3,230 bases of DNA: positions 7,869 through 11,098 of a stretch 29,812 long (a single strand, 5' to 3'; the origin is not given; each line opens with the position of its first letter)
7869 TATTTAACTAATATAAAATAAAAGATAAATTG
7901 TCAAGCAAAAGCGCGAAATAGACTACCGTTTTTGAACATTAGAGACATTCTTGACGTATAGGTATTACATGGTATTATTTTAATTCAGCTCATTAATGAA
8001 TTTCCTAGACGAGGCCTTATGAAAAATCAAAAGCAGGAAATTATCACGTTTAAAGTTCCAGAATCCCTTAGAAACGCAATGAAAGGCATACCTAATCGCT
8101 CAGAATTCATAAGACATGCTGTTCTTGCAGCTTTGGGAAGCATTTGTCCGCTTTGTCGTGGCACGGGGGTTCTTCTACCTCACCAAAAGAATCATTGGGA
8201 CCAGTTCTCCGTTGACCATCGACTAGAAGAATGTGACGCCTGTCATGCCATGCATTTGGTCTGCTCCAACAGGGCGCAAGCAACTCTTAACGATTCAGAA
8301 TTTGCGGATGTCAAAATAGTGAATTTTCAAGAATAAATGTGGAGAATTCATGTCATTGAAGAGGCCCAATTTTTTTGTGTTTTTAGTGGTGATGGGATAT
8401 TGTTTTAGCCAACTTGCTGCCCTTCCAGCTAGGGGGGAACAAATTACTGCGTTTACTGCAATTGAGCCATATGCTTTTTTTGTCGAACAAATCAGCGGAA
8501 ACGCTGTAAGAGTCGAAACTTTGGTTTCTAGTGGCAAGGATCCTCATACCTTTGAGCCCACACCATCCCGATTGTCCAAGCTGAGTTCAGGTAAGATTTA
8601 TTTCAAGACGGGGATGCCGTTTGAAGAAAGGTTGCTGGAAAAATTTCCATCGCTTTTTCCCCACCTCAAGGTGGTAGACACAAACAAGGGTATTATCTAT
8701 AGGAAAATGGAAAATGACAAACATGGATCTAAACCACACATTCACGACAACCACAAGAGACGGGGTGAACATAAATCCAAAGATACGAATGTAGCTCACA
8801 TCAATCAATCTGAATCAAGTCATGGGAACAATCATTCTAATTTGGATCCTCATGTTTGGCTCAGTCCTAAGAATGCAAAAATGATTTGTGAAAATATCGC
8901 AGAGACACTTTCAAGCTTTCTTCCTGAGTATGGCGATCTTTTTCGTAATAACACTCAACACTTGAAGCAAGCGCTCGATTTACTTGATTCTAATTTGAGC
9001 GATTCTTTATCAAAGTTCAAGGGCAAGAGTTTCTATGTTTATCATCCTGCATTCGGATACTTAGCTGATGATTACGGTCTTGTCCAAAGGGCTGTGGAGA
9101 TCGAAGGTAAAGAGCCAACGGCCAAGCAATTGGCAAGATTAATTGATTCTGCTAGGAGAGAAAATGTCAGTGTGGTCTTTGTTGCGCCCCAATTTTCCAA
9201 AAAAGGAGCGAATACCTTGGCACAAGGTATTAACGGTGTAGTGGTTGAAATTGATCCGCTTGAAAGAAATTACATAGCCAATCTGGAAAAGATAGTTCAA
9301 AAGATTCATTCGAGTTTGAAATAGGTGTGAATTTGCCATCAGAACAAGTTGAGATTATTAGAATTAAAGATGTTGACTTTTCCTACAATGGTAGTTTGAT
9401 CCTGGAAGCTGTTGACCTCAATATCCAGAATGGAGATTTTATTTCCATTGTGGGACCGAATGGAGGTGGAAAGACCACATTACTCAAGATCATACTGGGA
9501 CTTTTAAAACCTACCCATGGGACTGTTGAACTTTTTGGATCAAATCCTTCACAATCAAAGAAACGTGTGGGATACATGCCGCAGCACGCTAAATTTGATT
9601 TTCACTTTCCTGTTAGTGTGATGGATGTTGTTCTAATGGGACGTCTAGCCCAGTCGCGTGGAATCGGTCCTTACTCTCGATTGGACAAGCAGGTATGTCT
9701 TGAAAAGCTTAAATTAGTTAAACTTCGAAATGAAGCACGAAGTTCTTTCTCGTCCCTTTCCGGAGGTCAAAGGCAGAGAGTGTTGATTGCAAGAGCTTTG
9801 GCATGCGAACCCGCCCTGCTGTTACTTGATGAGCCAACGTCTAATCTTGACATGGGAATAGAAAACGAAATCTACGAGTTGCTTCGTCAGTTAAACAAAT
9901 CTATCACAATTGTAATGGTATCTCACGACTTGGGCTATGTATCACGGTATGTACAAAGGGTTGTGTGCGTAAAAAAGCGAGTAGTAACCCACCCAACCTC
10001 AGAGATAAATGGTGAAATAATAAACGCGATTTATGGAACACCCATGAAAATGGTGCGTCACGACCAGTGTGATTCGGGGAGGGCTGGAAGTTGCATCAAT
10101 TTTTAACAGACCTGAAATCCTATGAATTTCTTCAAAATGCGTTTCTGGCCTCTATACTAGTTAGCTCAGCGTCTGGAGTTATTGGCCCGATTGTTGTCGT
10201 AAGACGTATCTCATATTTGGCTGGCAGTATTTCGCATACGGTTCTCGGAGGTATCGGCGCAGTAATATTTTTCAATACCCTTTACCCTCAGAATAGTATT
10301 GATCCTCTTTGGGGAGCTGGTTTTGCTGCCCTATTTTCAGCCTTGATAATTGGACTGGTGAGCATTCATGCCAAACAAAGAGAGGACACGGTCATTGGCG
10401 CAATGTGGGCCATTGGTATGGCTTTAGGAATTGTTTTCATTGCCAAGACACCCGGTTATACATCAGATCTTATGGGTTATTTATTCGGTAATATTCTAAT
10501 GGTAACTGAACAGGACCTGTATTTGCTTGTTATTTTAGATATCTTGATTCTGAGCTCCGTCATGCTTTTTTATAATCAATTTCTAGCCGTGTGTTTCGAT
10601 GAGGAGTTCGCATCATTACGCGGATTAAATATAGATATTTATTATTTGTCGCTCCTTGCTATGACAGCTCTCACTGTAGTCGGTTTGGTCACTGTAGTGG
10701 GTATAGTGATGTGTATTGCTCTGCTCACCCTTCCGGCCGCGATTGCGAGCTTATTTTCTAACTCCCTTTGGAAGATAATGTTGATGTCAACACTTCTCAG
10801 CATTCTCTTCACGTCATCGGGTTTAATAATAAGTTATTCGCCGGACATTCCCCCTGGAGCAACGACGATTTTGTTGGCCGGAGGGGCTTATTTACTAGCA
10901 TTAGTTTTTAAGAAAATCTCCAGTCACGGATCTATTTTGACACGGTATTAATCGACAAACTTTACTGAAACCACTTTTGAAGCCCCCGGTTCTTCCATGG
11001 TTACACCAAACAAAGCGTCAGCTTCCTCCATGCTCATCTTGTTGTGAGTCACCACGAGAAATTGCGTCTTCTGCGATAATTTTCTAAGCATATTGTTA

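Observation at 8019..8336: RHH regulator with a Cys/His-rich domain leading znuACB: candidate new class of zinc metalloregulator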

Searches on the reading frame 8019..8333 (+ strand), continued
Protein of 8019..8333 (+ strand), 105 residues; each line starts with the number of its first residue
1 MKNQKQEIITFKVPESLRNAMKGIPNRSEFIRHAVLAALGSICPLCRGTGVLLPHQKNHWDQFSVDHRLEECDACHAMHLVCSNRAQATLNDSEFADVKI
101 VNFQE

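Call 56: predict_structure(alignment_id=A3)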
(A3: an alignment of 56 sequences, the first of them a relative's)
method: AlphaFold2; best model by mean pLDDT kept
length: 185 residues; sequences in the alignment: 56
mean_pLDDT: 74.0   pTM: 0.56
mean pLDDT of the five models: 74.0, 71.3, 71.0, 68.7, 66.0
residues with pLDDT >= 90: 32; 70-90: 90; 50-70: 29; < 50: 34
segments of 3 or more residues with pLDDT < 50: 2-10, 75-97
pLDDT, mean of each block of 10 residues (from residue 1): 42 81 87 86 81 53 63 50 39 43 77 89 89 88 83 89 94 94 84
secondary structure, 60 per line:
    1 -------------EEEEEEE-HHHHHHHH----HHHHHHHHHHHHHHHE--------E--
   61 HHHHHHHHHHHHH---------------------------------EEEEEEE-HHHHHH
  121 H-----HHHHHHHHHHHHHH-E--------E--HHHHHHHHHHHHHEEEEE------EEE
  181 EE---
elements in order: E14-20 H22-29 H34-48 H61-73 E107-113 H115-121 H127-140 H154-166 E167-171 E178-182

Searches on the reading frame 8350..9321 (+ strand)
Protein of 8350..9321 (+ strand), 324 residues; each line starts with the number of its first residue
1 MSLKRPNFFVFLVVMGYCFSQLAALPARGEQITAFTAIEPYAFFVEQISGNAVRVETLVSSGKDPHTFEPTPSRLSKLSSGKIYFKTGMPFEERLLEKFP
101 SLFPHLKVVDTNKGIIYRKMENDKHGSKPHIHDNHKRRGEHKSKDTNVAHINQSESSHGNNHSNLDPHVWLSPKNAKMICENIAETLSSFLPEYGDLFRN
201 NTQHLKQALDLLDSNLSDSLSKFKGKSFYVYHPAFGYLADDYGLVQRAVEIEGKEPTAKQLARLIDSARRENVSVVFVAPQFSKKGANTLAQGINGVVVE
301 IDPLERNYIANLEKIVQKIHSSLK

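Call 3: search_protein_families(library=pfam, proteins=[window:8350-9321:+], max_evalue=1)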
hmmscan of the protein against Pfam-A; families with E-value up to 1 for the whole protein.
window:8350-9321:+ (324 aa): 2 families
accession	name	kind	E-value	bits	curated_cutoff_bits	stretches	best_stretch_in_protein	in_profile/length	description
PF01297.22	ZnuA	-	2.3e-62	211.3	29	1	36-320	3-261/263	Zinc-uptake complex component A periplasmic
PF19419.5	DUF5983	-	0.065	14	27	1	202-276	6-73/90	Family of unknown function (DUF5983) C-terminal domain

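Call 4: search_protein_families(library=ncbifam, proteins=[window:8350-9321:+], max_evalue=1)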
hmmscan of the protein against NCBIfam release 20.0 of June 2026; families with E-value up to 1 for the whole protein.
window:8350-9321:+ (324 aa): 8 families
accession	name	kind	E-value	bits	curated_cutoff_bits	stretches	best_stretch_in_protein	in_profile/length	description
NF007091.2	PRK09545.1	equivalog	6.9e-35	120.7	268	1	24-307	17-293/318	zinc ABC transporter substrate-binding protein ZnuA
NF033605.1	Zn_bnd_ABC_AdcA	exception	2.3e-32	112.7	700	1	10-296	13-284/517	zinc ABC transporter substrate-binding lipoprotein AdcA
NF040870.1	AztC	equivalog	2.4e-30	105.9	350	1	44-297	11-241/277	zinc ABC transporter substrate-binding protein AztC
NF053842.1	MnTportMntCDein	equivalog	1.1e-28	100.2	400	1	41-293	15-243/281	manganese ABC transporter substrate-binding protein MntC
TIGR03772.1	anch_rpt_subst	equivalog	4.4e-19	68.5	350.45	2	162-292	313-446/486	anchored repeat ABC transporter, substrate-binding protein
NF040928.1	ABC_lipo_SloC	subfamily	5.3e-16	58.6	525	2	160-293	126-263/304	metal ABC transporter substrate-binding lipoprotein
NF053703.1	Mn_SBP_EfaA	exception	8.1e-16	58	485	2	158-293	131-270/310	Mn/Fe ABC transporter substrate-binding lipoprotein EfaA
NF047355.1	ABC_bind_Mn_Staph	exception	1.8e-13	50.4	500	2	158-294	130-270/309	manganese ABC transporter substrate-binding lipoprotein MntC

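Call 37: search_solved_structures(query=window:8350-9321:+, max_evalue=1e-10, show_alignments=3)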
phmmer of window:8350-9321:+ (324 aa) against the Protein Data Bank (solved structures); distinct sequences matched with E-value up to 1e-10: 36.
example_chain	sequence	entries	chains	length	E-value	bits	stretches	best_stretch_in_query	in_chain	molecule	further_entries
1pq4_A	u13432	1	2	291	9.9e-52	179.2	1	36-321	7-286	periplasmic binding protein component of an ABC type zinc uptake transporter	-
2ov1_A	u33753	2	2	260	2.7e-46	161.4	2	165-321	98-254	Periplasmic binding protein component of an ABC type zinc uptake transporter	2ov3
7jj8_B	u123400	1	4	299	1.6e-28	103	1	157-305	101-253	Zinc-binding lipoprotein AdcA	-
7jj9_A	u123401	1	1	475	8.2e-28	100.6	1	157-305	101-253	Zinc-binding lipoprotein AdcA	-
2o1e_A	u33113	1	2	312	2.1e-24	89.4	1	154-302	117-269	YcdH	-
6q1c_A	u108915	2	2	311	1.9e-18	69.8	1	165-292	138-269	Periplasmic chelated iron-binding protein YfeA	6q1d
5uxs_A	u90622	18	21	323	2.2e-18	69.7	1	165-292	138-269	Periplasmic chelated iron-binding protein YfeA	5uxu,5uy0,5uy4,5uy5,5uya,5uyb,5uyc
3gi1_A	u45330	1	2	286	8.9e-18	67.7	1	156-308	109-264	Laminin-binding protein of group A streptococci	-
3ujp_A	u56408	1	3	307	3.2e-17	65.8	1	164-294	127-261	Mn transporter subunit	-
1xvl_A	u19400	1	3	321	3.8e-17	65.6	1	164-294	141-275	Mn transporter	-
4uto_A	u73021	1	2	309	4e-17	65.5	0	160-295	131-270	MANGANESE ABC TRANSPORTER SUBSTRATE-BINDING LIPOPROTEIN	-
4utp_A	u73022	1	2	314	5e-17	65.2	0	160-295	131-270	MANGANESE ABC TRANSPORTER SUBSTRATE-BINDING LIPOPROTEIN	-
3hjt_A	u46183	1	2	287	5.1e-17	65.2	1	155-308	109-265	Lmb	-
1psz_A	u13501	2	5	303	8.6e-17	64.4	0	160-295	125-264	PROTEIN (SURFACE ANTIGEN PSAA) | MANGANESE ABC TRANSPORTER SUBSTRATE-BINDING LIPOPROTEIN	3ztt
7lm7_A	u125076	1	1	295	9.3e-17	64.3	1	155-315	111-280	Adhesion protein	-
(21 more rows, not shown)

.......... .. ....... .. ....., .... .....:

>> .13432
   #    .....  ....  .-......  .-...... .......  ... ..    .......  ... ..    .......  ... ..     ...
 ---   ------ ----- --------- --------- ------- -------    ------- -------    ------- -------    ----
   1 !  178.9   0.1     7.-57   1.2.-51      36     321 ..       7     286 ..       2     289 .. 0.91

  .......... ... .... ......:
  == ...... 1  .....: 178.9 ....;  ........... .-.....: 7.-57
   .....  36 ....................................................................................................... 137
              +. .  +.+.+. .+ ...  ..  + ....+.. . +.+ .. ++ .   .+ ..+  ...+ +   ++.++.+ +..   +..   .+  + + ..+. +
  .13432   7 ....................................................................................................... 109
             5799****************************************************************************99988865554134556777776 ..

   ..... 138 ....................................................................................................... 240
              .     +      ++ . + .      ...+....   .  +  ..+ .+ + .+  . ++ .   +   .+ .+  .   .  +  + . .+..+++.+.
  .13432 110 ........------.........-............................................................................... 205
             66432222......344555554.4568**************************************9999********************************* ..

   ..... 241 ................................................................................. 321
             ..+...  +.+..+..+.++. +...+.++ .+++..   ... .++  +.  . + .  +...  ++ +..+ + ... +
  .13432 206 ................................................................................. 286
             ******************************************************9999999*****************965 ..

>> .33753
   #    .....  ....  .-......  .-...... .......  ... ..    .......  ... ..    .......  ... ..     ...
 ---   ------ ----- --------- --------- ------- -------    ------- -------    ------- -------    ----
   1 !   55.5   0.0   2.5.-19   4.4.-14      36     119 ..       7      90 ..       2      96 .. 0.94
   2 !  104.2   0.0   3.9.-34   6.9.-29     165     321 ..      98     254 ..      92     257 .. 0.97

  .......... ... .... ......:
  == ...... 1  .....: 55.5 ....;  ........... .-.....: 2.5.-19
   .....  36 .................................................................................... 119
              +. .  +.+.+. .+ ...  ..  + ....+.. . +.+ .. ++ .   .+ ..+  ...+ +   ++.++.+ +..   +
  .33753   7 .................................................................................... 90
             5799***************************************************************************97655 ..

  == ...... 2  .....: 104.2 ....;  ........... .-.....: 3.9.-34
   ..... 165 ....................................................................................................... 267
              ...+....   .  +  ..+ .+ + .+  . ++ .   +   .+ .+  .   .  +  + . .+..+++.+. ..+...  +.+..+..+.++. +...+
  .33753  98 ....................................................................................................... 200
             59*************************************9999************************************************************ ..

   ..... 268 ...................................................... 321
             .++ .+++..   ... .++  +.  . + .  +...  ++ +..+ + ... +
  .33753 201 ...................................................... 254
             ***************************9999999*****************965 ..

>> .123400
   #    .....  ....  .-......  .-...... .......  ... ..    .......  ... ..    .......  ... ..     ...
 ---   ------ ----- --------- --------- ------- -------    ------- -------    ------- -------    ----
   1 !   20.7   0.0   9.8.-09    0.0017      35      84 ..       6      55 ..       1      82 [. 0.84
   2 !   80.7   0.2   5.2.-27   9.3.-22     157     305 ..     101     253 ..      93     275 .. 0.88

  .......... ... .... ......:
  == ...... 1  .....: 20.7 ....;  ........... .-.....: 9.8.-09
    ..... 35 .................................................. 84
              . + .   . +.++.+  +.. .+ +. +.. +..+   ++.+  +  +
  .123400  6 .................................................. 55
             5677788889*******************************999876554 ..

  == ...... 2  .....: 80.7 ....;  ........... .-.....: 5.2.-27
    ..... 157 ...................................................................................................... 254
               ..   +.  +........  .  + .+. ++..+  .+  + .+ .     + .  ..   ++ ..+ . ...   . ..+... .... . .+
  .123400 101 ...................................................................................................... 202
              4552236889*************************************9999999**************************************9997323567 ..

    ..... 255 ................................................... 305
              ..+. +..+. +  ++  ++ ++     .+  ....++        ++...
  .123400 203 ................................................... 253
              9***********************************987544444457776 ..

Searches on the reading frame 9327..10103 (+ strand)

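Call 3: search_protein_families(library=pfam, proteins=[window:9327-10103:+], max_evalue=1)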
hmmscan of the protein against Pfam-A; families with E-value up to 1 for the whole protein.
window:9327-10103:+ (259 aa): 17 families
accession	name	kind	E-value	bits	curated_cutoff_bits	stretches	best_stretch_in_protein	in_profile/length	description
PF00005.33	ABC_tran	-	6.4e-31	108.2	25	1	26-172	1-137/137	ABC transporter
PF13304.12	AAA_21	-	4e-13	50.5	27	2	142-202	236-300/304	AAA domain, putative AbiEii toxin, Type IV TA system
PF02463.25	SMC_N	-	7.6e-08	32.5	40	1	29-215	18-211/220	RecF/RecN/SMC N terminal domain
PF13476.12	AAA_23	-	0.0016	19.5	27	1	33-57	17-40/201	AAA domain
PF13401.12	AAA_22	-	0.0031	18.3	27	1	35-78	4-33/130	AAA domain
PF09818.15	ABC_ATPase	-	0.0043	16.5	23.2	0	138-194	152-209/283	P-loop domain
PF13555.12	AAA_29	-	0.0062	16.7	27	1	31-64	17-50/61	P-loop containing region of AAA domain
PF13175.12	AAA_15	-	0.0084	16.2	32.1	1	28-63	16-50/374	AAA ATPase domain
PF13514.12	AAA_27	-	0.018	15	22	1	12-60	2-50/206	AAA domain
PF13245.12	AAA_19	-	0.038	14.6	25.1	1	34-65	9-40/134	AAA domain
PF00931.28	NB-ARC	-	0.082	12.6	23.5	1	35-57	17-39/248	NB-ARC domain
PF00437.27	T2SSE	-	0.085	11.9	24.9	1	39-64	145-170/370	Type II/IV secretion system protein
PF13604.12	AAA_30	-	0.13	12.5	27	1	33-71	14-53/191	AAA domain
PF00004.35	AAA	-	0.15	13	21.2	1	41-61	3-23/131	ATPase family associated with various cellular activities (AAA)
PF03205.20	MobB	-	0.23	11.8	26.6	1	39-62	2-25/133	Molybdopterin guanine dinucleotide synthesis protein B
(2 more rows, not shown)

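Call 4: search_protein_families(library=ncbifam, proteins=[window:9327-10103:+], max_evalue=1)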
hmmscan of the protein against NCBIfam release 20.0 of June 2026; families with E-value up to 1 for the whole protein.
window:9327-10103:+ (259 aa): 207 families (the best 25 are shown)
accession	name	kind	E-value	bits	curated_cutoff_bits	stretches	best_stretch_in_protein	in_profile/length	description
NF040873.1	AztA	equivalog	8.2e-50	169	220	1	20-212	2-189/191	zinc ABC transporter ATP-binding protein AztA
TIGR03771.1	anch_rpt_ABC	equivalog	1.4e-49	168.8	268.8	1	31-223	1-194/223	anchored repeat-type ABC transporter ATP-binding subunit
NF053840.1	MnTportMntADein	equivalog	9.6e-48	162.8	400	1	11-225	2-216/240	manganese ABC transporter ATP-binding protein MntA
NF010068.0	PRK13548.1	equivalog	2.5e-47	161.2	261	1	9-247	4-251/261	heme ABC transporter ATP-binding protein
TIGR03873.1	F420-0_ABC_ATP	hypoth_equivalog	2.8e-46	157.9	372.4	1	12-247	3-245/256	putative F420-0 ABC transporter ATP-binding protein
TIGR02315.1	ABC_phnC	equivalog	4.7e-45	153.9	266.1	1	10-237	1-243/243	phosphonate ABC transporter ATP-binding protein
NF007082.0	PRK09536.1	equivalog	1.9e-42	145.8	537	1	10-220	3-217/402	corrinoid ABC transporter ATPase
TIGR04521.1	ECF_ATPase_2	equivalog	1.6e-37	129.1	330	1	11-220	1-223/279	energy-coupling factor transporter ATPase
NF011630.0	PRK15056.1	equivalog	3.8e-37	128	393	1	10-222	6-222/274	manganese/iron ABC transporter ATP-binding protein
TIGR02857.1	CydD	equivalog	3.9e-37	128.4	435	1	6-208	317-523/529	thiol reductant ABC exporter subunit CydD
NF043075.1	MMSYN1_0197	equivalog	4.9e-37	127.7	550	1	9-219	1-210/341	spermidine/putrescine ABC transporter ATP-binding protein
NF008409.0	PRK11231.1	equivalog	5.9e-37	127.4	375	1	11-223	3-220/255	Fe(3+) dicitrate ABC transporter ATP-binding protein FecE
NF006987.0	PRK09452.1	equivalog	7.3e-37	126.9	482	1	5-220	12-226/378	spermidine/putrescine ABC transporter ATP-binding protein PotA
TIGR02673.1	FtsE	equivalog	1.7e-36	125.9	264.85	1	10-217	1-212/214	cell division ATP-binding protein FtsE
TIGR00968.1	3a0106s01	subfamily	2.2e-36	125.6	342.75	1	11-220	1-209/237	sulfate ABC transporter ATP-binding protein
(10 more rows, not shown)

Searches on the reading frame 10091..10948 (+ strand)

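Call 3: search_protein_families(library=pfam, proteins=[window:10091-10948:+], max_evalue=1)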
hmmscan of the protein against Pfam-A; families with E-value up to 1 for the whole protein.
window:10091-10948:+ (286 aa): 3 families
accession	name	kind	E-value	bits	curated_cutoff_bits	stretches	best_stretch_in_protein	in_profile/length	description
PF00950.22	ABC-3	-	3.1e-68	230.5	20.1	1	10-273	1-257/258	ABC 3 transport family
PF01032.23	FecCD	-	8.1e-09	35.4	26.5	1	45-273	78-310/311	FecCD transport family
PF10596.14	U6-snRNA_bdg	-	0.21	11.9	29.8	1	201-233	115-147/159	U6-snRNA interacting domain of PrP8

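Call 4: search_protein_families(library=ncbifam, proteins=[window:10091-10948:+], max_evalue=1)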
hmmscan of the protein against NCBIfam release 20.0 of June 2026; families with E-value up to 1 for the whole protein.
window:10091-10948:+ (286 aa): 7 families
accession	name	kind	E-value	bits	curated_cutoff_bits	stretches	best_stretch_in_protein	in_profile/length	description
NF040871.1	AztB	equivalog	1.7e-46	159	280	1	5-262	3-253/254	zinc ABC transporter permease AztB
TIGR03770.1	anch_rpt_perm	equivalog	5.9e-43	147.5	296.8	1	2-272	3-268/270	anchored repeat-type ABC transporter permease subunit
NF040927.1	ABC_perm_SloB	subfamily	2.2e-40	139.1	460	1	3-272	1-262/271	metal ABC transporter permease subunit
NF007089.0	PRK09543.1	equivalog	1.4e-26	93.6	284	1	12-275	3-259/261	zinc ABC transporter permease subunit ZnuB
NF007866.0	PRK10577.1-2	equivalog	9.3e-06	24.2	554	1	57-275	439-663/666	Fe(3+)-hydroxamate ABC transporter permease FhuB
NF007867.0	PRK10577.1-3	subfamily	0.0019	16.6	849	1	50-271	474-701/710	Fe(3+)-hydroxamate ABC transporter permease FhuB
NF008407.0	PRK11228.1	equivalog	0.42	9.5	396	1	104-268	156-323/330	iron-dicitrate ABC transporter permease FecC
